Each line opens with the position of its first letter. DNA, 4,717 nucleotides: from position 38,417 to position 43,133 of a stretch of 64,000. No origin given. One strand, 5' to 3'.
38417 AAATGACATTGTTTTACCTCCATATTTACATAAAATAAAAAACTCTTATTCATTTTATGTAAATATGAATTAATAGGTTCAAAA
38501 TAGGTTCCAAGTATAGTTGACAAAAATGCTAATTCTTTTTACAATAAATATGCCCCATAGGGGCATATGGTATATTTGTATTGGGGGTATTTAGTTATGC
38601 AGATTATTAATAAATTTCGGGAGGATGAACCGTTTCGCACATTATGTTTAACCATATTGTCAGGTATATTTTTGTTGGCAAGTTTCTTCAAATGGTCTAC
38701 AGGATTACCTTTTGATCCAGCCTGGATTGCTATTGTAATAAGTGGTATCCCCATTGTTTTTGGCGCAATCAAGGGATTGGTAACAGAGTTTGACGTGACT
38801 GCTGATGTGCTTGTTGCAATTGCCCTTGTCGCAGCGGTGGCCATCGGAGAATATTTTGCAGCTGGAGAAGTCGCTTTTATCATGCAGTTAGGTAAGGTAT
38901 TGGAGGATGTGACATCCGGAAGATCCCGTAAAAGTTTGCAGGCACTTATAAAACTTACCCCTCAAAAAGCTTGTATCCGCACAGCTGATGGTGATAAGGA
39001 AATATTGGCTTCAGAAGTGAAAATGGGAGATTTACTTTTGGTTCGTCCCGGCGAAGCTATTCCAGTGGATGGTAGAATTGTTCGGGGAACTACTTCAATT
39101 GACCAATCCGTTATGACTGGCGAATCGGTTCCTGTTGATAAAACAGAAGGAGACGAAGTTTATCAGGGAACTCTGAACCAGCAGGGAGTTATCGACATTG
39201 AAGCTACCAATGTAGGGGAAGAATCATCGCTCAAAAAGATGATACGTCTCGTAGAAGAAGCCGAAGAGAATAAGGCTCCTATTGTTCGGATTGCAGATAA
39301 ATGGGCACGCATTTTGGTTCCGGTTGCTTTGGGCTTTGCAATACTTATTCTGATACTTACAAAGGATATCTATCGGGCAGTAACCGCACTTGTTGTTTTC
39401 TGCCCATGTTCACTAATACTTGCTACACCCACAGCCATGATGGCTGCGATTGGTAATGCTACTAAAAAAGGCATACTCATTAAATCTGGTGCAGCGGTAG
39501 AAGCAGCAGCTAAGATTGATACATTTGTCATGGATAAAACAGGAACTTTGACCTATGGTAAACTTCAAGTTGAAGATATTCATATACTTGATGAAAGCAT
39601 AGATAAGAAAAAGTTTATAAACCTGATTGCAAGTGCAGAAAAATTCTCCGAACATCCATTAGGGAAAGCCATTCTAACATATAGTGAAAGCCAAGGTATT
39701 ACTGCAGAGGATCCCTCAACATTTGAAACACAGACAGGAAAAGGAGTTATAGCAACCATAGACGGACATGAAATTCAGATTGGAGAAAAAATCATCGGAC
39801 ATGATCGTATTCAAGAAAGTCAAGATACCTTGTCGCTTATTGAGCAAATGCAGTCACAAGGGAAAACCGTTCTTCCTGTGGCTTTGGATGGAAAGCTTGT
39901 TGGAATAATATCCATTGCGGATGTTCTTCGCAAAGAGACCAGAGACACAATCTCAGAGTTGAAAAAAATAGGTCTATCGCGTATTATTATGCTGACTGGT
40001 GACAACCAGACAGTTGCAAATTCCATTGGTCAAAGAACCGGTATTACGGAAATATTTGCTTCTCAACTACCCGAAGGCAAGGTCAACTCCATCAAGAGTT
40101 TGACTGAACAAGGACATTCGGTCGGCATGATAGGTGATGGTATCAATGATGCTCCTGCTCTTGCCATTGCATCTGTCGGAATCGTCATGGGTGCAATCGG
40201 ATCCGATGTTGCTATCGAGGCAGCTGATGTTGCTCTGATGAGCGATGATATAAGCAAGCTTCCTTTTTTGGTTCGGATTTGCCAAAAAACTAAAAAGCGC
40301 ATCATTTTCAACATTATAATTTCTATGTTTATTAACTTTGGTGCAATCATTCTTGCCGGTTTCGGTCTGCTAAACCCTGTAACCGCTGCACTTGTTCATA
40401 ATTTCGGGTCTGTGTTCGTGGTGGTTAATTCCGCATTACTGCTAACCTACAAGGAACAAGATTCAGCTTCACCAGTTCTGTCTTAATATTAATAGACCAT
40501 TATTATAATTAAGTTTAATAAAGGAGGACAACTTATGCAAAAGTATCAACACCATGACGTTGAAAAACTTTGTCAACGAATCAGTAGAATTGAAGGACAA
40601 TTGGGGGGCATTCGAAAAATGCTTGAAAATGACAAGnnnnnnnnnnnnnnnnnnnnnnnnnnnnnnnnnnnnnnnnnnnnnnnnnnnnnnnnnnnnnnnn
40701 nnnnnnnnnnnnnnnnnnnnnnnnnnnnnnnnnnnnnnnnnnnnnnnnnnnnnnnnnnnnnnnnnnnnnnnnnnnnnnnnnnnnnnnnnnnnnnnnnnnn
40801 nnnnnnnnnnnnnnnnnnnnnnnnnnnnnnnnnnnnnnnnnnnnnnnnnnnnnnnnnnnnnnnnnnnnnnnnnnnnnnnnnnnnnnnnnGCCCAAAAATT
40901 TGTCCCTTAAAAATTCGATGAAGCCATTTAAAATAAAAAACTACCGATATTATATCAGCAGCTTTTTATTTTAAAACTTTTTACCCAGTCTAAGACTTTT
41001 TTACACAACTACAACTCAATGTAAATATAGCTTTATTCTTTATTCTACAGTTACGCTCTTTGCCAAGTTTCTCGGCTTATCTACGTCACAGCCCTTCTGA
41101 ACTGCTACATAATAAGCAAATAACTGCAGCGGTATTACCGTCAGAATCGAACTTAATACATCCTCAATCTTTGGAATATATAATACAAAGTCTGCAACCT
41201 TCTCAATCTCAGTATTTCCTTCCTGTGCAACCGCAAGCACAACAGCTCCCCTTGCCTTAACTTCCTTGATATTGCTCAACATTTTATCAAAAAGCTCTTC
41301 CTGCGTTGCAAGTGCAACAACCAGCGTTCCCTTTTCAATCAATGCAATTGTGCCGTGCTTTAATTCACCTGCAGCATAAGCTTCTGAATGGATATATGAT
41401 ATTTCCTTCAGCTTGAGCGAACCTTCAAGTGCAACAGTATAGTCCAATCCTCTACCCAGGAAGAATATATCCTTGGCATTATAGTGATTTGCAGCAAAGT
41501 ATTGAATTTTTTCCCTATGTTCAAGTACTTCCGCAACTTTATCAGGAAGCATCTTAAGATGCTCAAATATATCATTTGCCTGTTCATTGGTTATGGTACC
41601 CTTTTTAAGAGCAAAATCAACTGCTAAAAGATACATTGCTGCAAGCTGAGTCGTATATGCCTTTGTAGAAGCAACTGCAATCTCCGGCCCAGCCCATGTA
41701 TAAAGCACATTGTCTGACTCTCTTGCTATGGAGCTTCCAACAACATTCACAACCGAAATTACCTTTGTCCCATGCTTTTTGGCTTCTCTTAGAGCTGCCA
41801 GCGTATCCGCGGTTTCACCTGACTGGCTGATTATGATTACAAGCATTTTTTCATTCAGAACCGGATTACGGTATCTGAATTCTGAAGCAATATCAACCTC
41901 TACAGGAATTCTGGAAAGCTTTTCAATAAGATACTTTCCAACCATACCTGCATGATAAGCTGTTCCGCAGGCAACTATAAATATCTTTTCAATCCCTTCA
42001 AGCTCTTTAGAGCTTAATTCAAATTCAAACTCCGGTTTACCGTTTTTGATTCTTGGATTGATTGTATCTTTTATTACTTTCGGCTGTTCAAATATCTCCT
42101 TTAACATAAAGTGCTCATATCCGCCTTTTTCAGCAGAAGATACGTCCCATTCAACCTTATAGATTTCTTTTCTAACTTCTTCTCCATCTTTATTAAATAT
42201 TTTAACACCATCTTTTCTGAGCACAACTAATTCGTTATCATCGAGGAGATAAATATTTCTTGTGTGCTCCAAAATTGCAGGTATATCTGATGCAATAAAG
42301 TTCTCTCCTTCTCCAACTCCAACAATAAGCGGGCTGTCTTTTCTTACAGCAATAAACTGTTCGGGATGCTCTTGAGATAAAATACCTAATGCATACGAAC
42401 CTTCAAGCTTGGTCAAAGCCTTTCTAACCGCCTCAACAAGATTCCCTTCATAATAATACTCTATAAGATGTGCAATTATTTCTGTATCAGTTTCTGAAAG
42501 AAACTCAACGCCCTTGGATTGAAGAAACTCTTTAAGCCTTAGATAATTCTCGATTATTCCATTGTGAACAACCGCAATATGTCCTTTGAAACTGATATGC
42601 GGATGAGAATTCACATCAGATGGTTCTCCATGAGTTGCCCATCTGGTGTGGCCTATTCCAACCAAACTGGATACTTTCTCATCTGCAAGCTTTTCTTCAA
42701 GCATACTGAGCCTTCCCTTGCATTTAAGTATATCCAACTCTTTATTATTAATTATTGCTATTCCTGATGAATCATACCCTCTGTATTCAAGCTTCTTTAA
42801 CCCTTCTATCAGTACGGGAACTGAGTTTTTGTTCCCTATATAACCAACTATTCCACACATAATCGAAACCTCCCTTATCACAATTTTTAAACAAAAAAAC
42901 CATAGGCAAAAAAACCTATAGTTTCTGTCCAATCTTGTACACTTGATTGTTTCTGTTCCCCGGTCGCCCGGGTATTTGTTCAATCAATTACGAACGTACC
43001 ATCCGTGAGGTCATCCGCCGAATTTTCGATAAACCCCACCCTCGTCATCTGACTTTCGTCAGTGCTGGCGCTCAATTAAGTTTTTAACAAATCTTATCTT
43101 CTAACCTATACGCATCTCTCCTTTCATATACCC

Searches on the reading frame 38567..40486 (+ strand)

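Call 23: search_protein_families(library=ncbifam, proteins=[window:38567-40486:+], max_evalue=1e-10)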
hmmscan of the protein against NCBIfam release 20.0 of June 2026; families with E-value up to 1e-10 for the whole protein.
window:38567-40486:+ (639 aa): 18 families
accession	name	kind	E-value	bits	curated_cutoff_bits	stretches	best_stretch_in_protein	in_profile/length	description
TIGR01525.1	ATPase-IB_hvy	subfamily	4e-177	590.5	346.25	1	80-624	2-559/560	heavy metal translocating P-type ATPase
TIGR01512.1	ATPase-IB2_Cd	subfamily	2.8e-145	484.8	313.5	2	80-379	2-289/494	cadmium family heavy metal-translocating P-type ATPase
TIGR01511.1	ATPase-IB1_Cu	subfamily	4.6e-128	428.4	397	1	78-625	23-541/542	copper-translocating P-type ATPase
NF008262.1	PRK11033.1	equivalog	6e-120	401.9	1005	1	53-626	151-728/731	zinc/cadmium/mercury/lead-transporting ATPase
NF007952.0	PRK10671.1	equivalog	2.1e-114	383.4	1316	1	98-630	292-836/838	copper-exporting P-type ATPase CopA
NF033775.1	P_type_ZntA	exception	6.7e-105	352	1240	1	52-626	155-729/732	Zn(II)/Cd(II)/Pb(II) translocating P-type ATPase ZntA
TIGR01494.1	ATPase_P-type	subfamily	2.6e-80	270.2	62.3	1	103-603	3-467/478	HAD-IC family P-type ATPase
TIGR01497.1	kdpB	equivalog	5.8e-60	203.1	527.9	1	108-574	79-565/675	potassium-transporting ATPase subunit KdpB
NF010609.0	PRK14010.1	equivalog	1.9e-49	168.5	1323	1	112-574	82-560/673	K(+)-transporting ATPase subunit B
TIGR01647.1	ATPase-IIIA_H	equivalog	2e-46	158.6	615.5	2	106-494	65-482/755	plasma-membrane proton-efflux P-type ATPase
TIGR01522.1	ATPase-IIA2_Ca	equivalog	9.5e-40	136.1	798.3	2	90-343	74-345/854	calcium-transporting P-type ATPase, PMR1-type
TIGR01517.1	ATPase-IIB_Ca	equivalog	2.2e-33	115.5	507.05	2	498-600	609-710/882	calcium-translocating P-type ATPase, PMCA-type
TIGR01523.1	ATPase-IID_K-Na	equivalog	4.6e-28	97.3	645.05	1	498-569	673-744/997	potassium/sodium efflux P-type ATPase, fungal-type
TIGR01106.1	ATPase-IIC_X-K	subfamily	8.1e-27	93.5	946.1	1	118-340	126-367/997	Na,H/K antiporter P-type ATPase subunit alpha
TIGR01657.1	P-ATPase-V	hypoth_equivalog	2.6e-26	91.5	618.25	0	101-194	197-292/1055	ATP13A2 family polyamine export P-type ATPase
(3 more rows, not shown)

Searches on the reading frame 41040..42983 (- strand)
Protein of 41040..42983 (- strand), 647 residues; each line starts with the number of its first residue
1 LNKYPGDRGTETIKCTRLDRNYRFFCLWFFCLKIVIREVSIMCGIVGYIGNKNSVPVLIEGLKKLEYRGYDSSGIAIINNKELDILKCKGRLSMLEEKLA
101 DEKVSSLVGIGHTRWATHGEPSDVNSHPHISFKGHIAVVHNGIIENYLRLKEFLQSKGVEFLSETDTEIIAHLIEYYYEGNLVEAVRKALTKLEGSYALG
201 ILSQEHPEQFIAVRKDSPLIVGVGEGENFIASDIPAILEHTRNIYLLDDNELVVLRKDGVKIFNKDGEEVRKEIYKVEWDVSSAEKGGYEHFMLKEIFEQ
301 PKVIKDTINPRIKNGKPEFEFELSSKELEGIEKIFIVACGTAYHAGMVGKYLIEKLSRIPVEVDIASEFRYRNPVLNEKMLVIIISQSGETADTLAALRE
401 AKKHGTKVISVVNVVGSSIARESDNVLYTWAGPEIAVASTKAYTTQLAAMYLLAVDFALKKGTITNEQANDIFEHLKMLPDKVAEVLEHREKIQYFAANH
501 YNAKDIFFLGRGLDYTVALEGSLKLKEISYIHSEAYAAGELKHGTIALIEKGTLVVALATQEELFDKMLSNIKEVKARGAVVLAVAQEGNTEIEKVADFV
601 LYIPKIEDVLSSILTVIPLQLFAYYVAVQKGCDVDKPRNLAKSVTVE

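Call 23: search_protein_families(library=ncbifam, proteins=[window:41040-42983:-], max_evalue=1e-10)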
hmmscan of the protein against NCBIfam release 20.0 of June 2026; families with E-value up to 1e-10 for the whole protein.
window:41040-42983:- (647 aa): 11 families
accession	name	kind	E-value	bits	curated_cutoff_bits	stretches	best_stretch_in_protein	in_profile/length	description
NF001484.0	PRK00331.1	subfamily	6.9e-265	880.1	381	1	42-647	1-601/601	isomerizing glutamine--fructose-6-phosphate transaminase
TIGR01135.1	glmS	equivalog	4.9e-259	860.9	418.05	1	43-647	1-607/607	glutamine--fructose-6-phosphate transaminase (isomerizing)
NF046059.1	NagB_SO3506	equivalog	2.3e-44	152.1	430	1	332-642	39-325/330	glucosamine-6-phosphate deaminase NagB-II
NF041128.1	glucosaP_deam_GlmD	equivalog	6.4e-35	120.9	580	1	328-644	28-321/323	glucosamine-6-phosphate deaminase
TIGR01134.1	purF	equivalog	1.1e-26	94.2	350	1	43-261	1-223/432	amidophosphoribosyltransferase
NF041755.1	RuMP_HxlAB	equivalog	9.9e-16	57.7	500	0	300-428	216-338/391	bifunctional 3-hexulose-6-phosphate synthase/6-phospho-3-hexuloisomerase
NF040776.2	AlsR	equivalog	1e-14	54.1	400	0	375-449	173-248/279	transcriptional repressor AlsR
TIGR01536.1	asn_synth_AEB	equivalog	1.6e-14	53.8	267.1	1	43-280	1-206/517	asparagine synthase (glutamine-hydrolyzing)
NF008458.0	PRK11337.1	equivalog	5.2e-13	48.6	378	0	375-431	185-241/293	MurR/RpiR family transcriptional regulator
TIGR03127.2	RuMP_HxlB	equivalog_domain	3.3e-12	46.7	160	0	324-432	23-126/178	6-phospho-3-hexuloisomerase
NF008481.0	PRK11382.1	equivalog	3.5e-11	42.9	430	1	330-638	43-332/340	fructoselysine 6-phosphate deglycase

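Call 50: find_homologous_proteins(query=window:41040-42857:-, max_evalue=1e-50)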
Query window:41040-42857:- (605 aa): 8000 proteins with E <= 1e-50 among 8000 candidates; the best 120 are listed.
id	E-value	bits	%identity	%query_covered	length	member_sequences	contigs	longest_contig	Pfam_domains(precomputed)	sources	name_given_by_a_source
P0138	0.0e+0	1324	100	100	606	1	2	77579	PF01380.28,PF13522.12,PF13537.12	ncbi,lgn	ncbi:MAG: glutamine--fructose-6-phosphate transaminase (isomerizing) [Ignavibacteriales bacterium]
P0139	0.0e+0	1254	94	100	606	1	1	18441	PF01380.28,PF13522.12,PF13537.12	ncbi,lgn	ncbi:MAG: glutamine--fructose-6-phosphate transaminase (isomerizing) [Deltaproteobacteria bacterium]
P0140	0.0e+0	1248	93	100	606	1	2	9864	PF01380.28,PF13522.12,PF13537.12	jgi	-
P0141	0.0e+0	1239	92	100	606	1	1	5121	PF01380.28,PF13522.12,PF13537.12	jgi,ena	-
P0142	0.0e+0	1227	92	100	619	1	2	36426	PF01380.28,PF13522.12,PF13537.12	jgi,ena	-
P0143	0.0e+0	1179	87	100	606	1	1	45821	PF01380.28,PF13522.12,PF13537.12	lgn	-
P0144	0.0e+0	1102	81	100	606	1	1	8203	PF01380.28,PF13522.12,PF13537.12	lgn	-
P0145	0.0e+0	1099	80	100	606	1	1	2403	PF01380.28,PF13522.12,PF13537.12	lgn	-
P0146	0.0e+0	1097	80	100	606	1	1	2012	PF01380.28,PF13522.12,PF13537.12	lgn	-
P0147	0.0e+0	1085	79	100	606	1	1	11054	PF01380.28,PF13522.12,PF13537.12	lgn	-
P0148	0.0e+0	1084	79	100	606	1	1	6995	PF01380.28,PF13522.12,PF13537.12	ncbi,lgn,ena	-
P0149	0.0e+0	1082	80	100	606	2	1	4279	PF01380.28,PF13522.12,PF13537.12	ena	-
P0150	0.0e+0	1081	79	100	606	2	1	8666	PF01380.28,PF13522.12,PF13537.12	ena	-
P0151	0.0e+0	1080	80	100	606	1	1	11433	PF01380.28,PF13522.12,PF13537.12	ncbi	-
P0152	0.0e+0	1055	77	100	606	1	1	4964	PF01380.28,PF13522.12,PF13537.12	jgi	jgi:glucosamine--fructose-6-phosphate aminotransferase (isomerizing)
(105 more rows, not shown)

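Call 51: find_encoding_contigs(protein=P0142, flank=10000, max_places=1)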
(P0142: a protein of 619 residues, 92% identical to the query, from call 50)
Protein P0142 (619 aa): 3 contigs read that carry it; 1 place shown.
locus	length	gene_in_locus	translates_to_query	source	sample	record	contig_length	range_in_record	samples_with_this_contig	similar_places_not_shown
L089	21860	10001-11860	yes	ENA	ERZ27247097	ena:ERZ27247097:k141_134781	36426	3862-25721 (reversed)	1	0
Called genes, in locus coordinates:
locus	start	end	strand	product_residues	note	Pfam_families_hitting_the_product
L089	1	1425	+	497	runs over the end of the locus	PF00111:Fer2 (weak), PF17651:Raco_middle, PF14574:RACo_C_ter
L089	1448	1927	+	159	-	-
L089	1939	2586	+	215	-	PF09858:DUF2085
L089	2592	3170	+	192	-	PF01812:5-FTHF_cyc-lig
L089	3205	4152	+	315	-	PF01544:CorA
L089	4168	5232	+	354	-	PF02517:Rce1-like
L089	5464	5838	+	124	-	PF02675:AdoMet_dc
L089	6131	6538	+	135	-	PF00334:NDK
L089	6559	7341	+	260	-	PF03705:CheR_N, PF01739:CheR, PF08242:Methyltransf_12 (faint)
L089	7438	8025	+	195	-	PF01330:RuvA_N, PF00633:HHH (faint), PF14520:HHH_5, PF07499:RuvA_C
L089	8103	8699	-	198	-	-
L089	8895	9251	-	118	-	-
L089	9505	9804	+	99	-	-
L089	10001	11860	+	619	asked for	PF13522:GATase_6, PF13537:GATase_7, PF01380:SIS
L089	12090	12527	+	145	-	PF01047:MarR, PF12802:MarR_2, PF13463:HTH_27 (weak), PF22381:Staph_reg_Sar_Rot (faint)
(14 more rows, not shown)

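Call 52: find_encoding_contigs(protein=P0143, flank=10000, max_places=1)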
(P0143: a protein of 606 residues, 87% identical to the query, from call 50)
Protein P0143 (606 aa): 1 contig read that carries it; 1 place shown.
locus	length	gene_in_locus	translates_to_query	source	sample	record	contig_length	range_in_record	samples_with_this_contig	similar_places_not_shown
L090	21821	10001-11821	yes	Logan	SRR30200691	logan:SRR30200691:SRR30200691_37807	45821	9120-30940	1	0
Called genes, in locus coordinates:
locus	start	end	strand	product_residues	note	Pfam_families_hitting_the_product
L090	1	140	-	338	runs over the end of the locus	PF00989:PAS (weak), PF13426:PAS_9 (weak), PF00512:HisKA, PF02518:HATPase_c, PF14501:HATPase_c_5 (weak)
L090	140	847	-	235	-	PF00072:Response_reg, PF00486:Trans_reg_C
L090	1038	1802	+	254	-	PF00106:adh_short, PF13561:adh_short_C2, PF23441:SDR (weak)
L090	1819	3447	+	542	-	PF17651:Raco_middle, PF14574:RACo_C_ter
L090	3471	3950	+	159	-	-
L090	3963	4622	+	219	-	PF09858:DUF2085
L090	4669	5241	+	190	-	PF01812:5-FTHF_cyc-lig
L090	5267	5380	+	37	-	-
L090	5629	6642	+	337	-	PF02517:Rce1-like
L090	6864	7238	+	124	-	PF02675:AdoMet_dc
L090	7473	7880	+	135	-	PF00334:NDK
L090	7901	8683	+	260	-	PF03705:CheR_N, PF01739:CheR, PF08242:Methyltransf_12 (faint)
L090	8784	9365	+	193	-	PF01330:RuvA_N, PF00633:HHH (faint), PF14520:HHH_5, PF07499:RuvA_C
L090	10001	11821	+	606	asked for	PF13522:GATase_6, PF13537:GATase_7, PF01380:SIS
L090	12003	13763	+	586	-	PF00350:Dynamin_N, PF01926:MMR_HSR1 (weak)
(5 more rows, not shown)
